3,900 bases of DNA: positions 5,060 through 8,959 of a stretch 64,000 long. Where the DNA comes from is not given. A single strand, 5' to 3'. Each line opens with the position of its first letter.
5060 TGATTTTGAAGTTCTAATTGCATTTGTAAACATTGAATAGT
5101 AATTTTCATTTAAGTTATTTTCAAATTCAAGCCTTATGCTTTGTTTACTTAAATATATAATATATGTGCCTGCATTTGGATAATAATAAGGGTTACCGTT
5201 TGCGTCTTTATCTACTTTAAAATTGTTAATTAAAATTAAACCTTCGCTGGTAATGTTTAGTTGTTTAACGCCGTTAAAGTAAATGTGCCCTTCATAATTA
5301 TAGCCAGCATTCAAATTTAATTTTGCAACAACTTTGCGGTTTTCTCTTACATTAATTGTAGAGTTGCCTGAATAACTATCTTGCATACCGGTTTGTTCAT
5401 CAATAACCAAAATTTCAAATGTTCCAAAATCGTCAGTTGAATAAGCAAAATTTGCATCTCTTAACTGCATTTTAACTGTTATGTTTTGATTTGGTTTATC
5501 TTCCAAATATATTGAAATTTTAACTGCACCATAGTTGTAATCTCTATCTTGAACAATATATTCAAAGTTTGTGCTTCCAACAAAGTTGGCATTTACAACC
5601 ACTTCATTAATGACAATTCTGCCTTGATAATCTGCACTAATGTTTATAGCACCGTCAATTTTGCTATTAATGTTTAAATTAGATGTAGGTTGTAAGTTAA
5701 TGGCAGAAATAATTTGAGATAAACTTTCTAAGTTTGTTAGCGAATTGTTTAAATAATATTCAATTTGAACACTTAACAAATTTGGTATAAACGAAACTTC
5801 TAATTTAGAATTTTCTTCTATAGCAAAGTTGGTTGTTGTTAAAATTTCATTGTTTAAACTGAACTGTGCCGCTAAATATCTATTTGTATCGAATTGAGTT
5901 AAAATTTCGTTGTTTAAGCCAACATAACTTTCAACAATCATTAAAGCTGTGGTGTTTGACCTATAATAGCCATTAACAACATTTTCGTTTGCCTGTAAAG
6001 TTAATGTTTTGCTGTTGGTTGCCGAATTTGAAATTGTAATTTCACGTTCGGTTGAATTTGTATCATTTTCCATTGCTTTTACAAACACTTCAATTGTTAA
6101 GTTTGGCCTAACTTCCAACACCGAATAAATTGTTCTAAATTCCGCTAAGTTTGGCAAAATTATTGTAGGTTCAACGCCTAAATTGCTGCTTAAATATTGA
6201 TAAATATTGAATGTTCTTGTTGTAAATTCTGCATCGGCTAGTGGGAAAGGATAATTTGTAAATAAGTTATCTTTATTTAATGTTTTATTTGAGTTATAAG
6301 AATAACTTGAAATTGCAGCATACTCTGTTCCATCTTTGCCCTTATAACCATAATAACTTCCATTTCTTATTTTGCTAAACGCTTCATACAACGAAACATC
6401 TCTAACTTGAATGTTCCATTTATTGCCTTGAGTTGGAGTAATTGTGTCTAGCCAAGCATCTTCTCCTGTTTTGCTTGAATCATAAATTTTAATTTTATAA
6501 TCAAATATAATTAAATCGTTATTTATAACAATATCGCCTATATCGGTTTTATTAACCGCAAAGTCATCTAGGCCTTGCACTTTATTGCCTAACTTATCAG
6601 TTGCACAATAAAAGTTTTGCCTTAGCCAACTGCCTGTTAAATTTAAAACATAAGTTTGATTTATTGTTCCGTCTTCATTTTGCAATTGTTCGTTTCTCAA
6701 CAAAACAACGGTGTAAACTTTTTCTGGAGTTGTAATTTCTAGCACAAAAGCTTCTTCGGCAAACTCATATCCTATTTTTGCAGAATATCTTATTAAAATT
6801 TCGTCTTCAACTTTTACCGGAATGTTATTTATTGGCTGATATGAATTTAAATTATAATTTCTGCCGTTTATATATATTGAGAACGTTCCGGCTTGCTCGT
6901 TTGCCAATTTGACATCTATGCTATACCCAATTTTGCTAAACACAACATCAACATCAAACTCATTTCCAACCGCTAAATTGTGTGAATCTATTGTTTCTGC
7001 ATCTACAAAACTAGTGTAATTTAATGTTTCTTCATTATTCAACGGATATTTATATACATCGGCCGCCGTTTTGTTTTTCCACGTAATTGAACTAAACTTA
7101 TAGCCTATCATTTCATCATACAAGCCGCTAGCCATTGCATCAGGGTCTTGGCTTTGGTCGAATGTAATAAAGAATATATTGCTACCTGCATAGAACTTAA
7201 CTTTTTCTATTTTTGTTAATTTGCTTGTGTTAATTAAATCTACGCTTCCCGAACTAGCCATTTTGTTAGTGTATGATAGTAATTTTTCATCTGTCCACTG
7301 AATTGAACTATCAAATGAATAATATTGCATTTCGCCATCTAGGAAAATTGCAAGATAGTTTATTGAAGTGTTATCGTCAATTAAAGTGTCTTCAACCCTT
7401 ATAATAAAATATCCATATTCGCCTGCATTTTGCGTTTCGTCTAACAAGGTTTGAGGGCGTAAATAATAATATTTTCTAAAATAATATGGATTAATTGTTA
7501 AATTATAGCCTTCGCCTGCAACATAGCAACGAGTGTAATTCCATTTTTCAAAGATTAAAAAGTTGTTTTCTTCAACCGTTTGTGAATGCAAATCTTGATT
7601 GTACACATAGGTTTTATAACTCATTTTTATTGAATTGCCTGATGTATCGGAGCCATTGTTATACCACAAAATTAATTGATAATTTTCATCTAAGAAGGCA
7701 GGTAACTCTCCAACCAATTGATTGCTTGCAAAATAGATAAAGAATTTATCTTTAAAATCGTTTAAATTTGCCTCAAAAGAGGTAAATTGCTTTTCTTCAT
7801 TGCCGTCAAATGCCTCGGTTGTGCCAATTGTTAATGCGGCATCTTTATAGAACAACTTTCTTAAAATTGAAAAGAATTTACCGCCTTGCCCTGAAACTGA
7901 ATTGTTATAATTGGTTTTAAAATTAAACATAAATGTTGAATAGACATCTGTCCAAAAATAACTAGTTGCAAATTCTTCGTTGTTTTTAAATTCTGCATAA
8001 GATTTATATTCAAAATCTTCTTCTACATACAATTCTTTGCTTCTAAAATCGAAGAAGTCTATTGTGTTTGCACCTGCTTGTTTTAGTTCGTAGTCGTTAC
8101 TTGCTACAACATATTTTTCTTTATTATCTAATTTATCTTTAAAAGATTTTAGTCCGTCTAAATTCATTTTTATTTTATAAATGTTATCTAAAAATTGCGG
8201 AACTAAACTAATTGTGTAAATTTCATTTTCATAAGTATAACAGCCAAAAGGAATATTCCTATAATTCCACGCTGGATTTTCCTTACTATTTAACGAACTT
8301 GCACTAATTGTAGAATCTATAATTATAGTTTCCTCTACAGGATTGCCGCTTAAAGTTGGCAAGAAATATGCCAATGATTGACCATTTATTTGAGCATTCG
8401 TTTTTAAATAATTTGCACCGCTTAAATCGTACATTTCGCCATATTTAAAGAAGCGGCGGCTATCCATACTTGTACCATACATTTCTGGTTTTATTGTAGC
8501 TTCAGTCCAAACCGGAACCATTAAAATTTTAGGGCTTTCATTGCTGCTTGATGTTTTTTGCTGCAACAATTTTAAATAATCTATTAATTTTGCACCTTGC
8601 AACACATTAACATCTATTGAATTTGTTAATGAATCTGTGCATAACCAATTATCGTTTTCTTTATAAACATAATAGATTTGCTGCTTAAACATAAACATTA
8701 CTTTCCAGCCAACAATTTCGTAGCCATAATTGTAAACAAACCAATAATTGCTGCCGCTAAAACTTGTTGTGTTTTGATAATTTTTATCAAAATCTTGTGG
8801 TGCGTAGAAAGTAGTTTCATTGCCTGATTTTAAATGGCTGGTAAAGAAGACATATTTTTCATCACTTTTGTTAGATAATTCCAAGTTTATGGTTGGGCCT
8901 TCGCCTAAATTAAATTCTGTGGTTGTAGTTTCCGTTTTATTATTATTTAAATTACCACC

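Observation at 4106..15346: A single 11.2-kb ORF encodes a 3,746-aa surface protein with a GLUG-like head, a long degenerate beta-module body and no recognisable anchor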

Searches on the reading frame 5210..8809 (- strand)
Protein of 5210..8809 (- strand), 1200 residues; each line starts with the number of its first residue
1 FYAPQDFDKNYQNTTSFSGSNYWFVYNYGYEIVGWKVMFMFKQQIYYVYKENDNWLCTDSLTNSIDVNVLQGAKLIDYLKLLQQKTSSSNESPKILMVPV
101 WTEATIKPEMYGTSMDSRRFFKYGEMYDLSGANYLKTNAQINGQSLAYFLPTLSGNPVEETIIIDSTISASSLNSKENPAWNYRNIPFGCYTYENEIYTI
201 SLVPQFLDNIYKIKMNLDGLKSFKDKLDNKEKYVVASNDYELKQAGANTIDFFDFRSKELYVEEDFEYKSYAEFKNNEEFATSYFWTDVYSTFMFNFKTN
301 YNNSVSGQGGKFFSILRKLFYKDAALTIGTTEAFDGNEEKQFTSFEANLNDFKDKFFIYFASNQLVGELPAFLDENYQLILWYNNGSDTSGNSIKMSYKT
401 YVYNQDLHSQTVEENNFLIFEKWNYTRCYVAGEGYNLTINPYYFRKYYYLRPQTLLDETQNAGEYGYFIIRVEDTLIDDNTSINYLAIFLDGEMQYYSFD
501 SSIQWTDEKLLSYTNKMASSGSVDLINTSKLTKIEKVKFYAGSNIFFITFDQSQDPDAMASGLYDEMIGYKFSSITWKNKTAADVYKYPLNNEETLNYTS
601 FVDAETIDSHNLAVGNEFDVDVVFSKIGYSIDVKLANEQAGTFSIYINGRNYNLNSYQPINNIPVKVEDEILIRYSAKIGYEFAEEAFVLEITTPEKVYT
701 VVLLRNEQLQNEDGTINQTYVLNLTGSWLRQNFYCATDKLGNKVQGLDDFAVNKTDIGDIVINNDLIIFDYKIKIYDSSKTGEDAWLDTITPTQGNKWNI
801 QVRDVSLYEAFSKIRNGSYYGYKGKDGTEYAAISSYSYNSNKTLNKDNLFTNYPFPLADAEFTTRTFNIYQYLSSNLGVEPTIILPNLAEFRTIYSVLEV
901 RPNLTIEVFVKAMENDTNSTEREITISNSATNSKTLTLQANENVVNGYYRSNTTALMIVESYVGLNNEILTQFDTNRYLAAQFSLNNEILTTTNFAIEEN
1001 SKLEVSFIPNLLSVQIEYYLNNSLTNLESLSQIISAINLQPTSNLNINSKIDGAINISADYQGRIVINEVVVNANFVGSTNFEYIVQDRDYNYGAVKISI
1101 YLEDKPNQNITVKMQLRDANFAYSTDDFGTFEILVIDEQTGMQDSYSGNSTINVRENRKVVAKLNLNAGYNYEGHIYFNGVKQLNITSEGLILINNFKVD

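Call 56: search_protein_representatives(alignment_id=A1)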
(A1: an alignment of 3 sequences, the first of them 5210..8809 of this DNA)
Query: 3 sequences, 1173 profile positions. Proteins with E-value up to 0.001 (for the whole library): 123; up to 1e-10: 113; up to 1e-30: 103. The best 123 are listed.
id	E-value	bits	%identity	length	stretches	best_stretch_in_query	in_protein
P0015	0.0e+00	2038.3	-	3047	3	1-1173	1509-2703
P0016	0.0e+00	1810.0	-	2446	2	2-1173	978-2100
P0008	0.0e+00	1716.4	-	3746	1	1-1173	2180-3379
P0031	0.0e+00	1308.8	-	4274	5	18-1171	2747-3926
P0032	0.0e+00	1157.5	-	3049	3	13-1171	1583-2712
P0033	0.0e+00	1021.9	-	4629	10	7-1171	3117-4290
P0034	0.0e+00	1020.1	-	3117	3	8-1172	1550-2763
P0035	3.8e-264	895.9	-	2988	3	16-1172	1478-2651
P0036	1.3e-258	877.6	-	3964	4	16-1171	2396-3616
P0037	5.8e-258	875.4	-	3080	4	12-1172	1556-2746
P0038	8.4e-257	871.6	-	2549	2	16-1172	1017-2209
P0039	1.2e-253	861.1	-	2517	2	17-1172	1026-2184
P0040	9.5e-250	848.2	-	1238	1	295-1173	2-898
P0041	2.3e-247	840.4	-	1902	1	11-1172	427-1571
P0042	1.0e-240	818.3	-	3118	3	17-1173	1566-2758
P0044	1.9e-228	777.7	-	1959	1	12-1173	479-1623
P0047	8.0e-199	679.6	-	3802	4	1-1173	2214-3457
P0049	6.1e-183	627.0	-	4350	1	6-1172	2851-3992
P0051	1.8e-159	549.2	-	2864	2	1-1171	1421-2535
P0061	3.7e-117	409.1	-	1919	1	14-1158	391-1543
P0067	6.1e-105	368.6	-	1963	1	14-1173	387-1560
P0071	3.2e-101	356.3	-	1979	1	10-1173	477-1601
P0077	7.2e-96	338.6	-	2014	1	18-1172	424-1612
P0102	1.3e-67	245.0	-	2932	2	17-1155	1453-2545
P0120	1.2e-43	165.6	-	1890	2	416-1173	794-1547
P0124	1.5e-41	158.7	-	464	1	867-1173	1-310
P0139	3.2e-14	68.2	-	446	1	1073-1173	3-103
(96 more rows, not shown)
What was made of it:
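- On The new giant-protein family defined here (profile A1): The giant was one of the three seed sequences of profile A1, so its 1,716-bit score over profile positions 1-1173 (call 56) is partly circular.
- The core is long, conserved and non-repetitive (call 56).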

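Call 73: find_encoding_contigs(protein=P0049, flank=10000, max_places=3)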
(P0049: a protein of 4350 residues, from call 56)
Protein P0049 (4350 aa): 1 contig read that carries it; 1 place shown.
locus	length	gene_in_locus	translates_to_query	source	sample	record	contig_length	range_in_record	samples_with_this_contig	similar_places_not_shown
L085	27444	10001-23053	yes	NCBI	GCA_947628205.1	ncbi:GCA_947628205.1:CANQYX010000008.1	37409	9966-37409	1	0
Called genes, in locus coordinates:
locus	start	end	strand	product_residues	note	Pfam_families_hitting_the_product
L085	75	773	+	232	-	PF00849:PseudoU_synth_2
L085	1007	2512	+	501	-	PF02541:Ppx-GppA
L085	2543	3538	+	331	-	PF06723:MreB_Mbl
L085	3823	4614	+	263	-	PF01656:CbiA, PF02374:ArsA_ATPase, PF06564:CBP_BcsQ, PF09140:MipZ, PF10609:ParA, PF13614:AAA_31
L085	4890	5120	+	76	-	PF03776:MinE (weak)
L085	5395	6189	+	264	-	PF13398:Peptidase_M50B (faint), PF02163:Peptidase_M50 (weak), PF11667:DUF3267 (weak), PF02163:Peptidase_M50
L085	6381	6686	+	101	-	PF00829:Ribosomal_L21p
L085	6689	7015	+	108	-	PF04327:Peptidase_Prp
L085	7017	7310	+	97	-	PF01016:Ribosomal_L27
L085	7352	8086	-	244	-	-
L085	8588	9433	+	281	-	PF12844:HTH_19, PF13560:HTH_31 (weak), PF01381:HTH_3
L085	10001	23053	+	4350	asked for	-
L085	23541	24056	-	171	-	-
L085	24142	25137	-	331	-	-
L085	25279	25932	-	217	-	PF00589:Phage_integrase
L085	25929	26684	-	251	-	PF00589:Phage_integrase (faint), PF13102:Phage_int_SAM_5, PF14659:Phage_int_SAM_3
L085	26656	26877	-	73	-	PF12728:HTH_17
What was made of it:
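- Integrase genes lie downstream of the orthologue in L085 (call 73). The gene is syntenic in two genomes (call 73).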

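Call 80: find_encoding_contigs(protein=P0077, flank=10000, max_places=2)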
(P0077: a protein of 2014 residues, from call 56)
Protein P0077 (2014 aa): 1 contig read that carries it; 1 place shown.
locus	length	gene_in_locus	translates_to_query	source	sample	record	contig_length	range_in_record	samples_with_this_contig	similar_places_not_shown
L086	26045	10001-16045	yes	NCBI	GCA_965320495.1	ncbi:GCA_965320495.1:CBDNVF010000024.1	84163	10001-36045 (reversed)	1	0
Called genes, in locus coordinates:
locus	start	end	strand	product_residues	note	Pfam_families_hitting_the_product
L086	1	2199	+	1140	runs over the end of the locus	PF01855:POR_N, PF17147:PFOR_II, PF01558:POR, PF10371:EKR, PF12838:Fer4_7, PF13484:Fer4_16, PF14697:Fer4_21, PF02775:TPP_enzyme_C, +9 more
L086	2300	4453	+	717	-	PF09371:Tex_N, PF22706:Tex_central_region, PF16921:Tex_YqgF, PF14639:YqgF, PF14635:HHH_7, PF12836:HHH_3, PF17674:HHH_9, PF00575:S1, +1 more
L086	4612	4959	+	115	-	PF08769:Spo0A_C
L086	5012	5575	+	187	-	-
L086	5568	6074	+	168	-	PF07670:Gate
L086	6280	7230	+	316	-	PF11449:ArsP_2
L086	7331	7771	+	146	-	-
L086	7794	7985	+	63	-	-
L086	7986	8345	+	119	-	PF02452:PemK_toxin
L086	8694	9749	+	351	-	-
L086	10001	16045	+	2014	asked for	-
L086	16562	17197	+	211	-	-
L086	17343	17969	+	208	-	-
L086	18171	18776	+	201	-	-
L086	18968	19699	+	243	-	-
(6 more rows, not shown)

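Call 81: find_encoding_contigs(protein=P0051, flank=10000, max_places=2)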
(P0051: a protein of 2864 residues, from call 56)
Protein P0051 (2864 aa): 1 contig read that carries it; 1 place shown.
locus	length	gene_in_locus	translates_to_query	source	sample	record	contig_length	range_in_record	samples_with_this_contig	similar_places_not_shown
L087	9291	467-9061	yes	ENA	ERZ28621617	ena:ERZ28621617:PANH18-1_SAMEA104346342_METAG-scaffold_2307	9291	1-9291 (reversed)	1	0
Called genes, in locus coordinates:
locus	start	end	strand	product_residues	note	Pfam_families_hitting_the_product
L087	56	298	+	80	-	-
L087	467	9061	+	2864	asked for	-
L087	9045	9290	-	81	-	?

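Call 82: find_encoding_contigs(protein=P0033, flank=10000, max_places=2)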
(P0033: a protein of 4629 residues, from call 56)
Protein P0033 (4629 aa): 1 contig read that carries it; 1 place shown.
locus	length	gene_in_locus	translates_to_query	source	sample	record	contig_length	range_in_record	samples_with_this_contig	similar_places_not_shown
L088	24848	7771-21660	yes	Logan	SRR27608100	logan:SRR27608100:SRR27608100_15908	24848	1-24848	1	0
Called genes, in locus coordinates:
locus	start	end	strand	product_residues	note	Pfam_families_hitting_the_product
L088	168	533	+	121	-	PF08769:Spo0A_C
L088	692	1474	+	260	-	-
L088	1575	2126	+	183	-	-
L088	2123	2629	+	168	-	PF07670:Gate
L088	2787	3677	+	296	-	PF11449:ArsP_2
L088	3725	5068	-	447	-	-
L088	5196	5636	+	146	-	-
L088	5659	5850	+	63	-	-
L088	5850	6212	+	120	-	PF02452:PemK_toxin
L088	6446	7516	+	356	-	-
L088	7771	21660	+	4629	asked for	-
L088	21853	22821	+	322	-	PF01381:HTH_3, PF12844:HTH_19 (weak)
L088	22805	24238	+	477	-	PF13328:HD_4, PF01966:HD (weak), PF02824:TGS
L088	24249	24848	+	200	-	?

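Call 96: search_solved_structures(query=A1, max_evalue=1)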
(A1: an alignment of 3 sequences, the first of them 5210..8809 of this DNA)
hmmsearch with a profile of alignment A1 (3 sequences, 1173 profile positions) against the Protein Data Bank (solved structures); distinct sequences matched with E-value up to 1: 1.
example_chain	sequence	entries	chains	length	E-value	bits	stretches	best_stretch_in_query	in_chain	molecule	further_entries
8jv0_A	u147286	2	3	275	0.17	12.7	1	891-961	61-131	MHC class I antigen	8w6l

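Call 100: find_related_loci(query=A1, collection=viral_contigs, flank=5000)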
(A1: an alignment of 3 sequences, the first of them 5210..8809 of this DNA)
Query A1 (1200 aa) in viral_contigs; peptide patterns used: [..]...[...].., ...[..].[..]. (x = any residue, [..] = any of these).
170 stretches matched a pattern, but none encodes a relative of the query by tblastn (E <= 1e-3).
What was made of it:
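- Family motifs found no relative in 2.9 million IMG/VR contigs (call 100).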

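Call 101: find_related_loci(query=A1, collection=metagenome_contigs, flank=10000)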
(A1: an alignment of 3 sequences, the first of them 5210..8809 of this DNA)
Query A1 (1200 aa) in metagenome_contigs; peptide patterns used: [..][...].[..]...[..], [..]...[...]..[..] (x = any residue, [..] = any of these).
220 stretches matched a pattern, but none encodes a relative of the query by tblastn (E <= 1e-3).
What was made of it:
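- Tried and rejected: Scans of IMG/VR and of JGI metagenomes with core motifs found nothing (calls 100, 101).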

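Call 102: find_encoding_contigs(protein=P0102, flank=8000, max_places=2)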
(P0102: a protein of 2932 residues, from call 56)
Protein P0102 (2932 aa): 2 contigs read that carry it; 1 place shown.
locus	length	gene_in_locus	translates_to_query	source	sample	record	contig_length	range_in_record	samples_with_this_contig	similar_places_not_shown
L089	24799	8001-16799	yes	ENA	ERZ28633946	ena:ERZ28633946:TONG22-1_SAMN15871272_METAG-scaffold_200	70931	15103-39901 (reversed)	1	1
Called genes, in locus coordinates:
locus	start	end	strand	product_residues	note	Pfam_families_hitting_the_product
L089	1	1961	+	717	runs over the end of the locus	PF09371:Tex_N, PF22706:Tex_central_region, PF16921:Tex_YqgF, PF14639:YqgF, PF14635:HHH_7, PF12836:HHH_3, PF17674:HHH_9, PF00575:S1, +1 more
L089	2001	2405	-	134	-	-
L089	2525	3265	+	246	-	-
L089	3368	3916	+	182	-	-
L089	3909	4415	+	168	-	PF07670:Gate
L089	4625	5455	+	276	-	PF03773:ArsP_1 (faint), PF11449:ArsP_2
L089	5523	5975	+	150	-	-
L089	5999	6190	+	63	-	-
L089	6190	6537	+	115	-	PF02452:PemK_toxin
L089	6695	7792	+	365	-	-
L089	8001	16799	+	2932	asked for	-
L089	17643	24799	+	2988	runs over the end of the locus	-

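Call 103: find_encoding_contigs(protein=P0061, flank=8000, max_places=2)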
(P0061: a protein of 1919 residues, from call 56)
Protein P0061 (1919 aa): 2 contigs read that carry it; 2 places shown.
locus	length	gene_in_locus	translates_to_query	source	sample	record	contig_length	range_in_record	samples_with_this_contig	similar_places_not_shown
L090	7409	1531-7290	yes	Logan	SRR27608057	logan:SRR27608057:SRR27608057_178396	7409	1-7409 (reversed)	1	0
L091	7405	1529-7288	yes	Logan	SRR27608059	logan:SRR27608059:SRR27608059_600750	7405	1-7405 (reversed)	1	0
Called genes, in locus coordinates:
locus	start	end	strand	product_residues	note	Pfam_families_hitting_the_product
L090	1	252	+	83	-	?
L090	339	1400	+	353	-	-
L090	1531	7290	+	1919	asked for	-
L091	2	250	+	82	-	?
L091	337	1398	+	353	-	-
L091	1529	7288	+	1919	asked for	-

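Call 111: search_protein_families(library=pfam, alignment_id=A5, max_evalue=0.01)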
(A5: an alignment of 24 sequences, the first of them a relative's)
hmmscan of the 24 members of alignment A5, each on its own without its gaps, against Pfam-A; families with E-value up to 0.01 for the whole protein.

A. member 1, P0041 (1902 aa): 0 families

B. families by the number of members that match (of 24 scanned): 2 families
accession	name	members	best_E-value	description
PF09116.15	gp45-slide_C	1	0.0008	gp45 sliding clamp, C terminal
PF16561.11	AMPK1_CBM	1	0.0011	Glycogen recognition site of AMP-activated protein kinase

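Call 116: search_protein_families(library=pfam, proteins=[L089:17643-24797:+], max_evalue=0.001)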
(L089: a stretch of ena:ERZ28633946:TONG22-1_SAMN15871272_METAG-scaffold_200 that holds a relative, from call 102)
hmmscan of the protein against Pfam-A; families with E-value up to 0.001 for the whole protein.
L089:17643-24797:+ (2385 aa): 0 families

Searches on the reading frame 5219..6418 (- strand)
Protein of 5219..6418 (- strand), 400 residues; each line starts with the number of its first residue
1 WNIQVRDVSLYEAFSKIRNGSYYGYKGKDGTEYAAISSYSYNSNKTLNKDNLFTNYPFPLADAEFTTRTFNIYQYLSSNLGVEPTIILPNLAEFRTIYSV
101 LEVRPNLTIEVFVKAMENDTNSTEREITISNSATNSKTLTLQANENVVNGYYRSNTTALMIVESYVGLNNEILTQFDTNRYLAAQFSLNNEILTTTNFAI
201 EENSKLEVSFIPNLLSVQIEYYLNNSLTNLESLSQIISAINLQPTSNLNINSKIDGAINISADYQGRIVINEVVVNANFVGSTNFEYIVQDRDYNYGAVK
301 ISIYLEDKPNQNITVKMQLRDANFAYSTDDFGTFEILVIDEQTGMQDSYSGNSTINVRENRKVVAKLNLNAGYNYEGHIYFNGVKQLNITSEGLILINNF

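Call 21: search_protein_families(library=pfam, proteins=[window:5219-6418:-], max_evalue=10)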
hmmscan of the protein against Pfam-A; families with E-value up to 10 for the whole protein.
window:5219-6418:- (400 aa): 1 family
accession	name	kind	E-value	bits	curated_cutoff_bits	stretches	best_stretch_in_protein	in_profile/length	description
PF17963.7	Big_9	-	0.48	11.8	23.6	1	250-296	40-81/89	Bacterial Ig domain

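Call 117: search_protein_families(library=phrogs, proteins=[window:5219-6418:-], max_evalue=0.01)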
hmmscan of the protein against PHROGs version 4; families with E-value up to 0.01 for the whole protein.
window:5219-6418:- (400 aa): 0 families
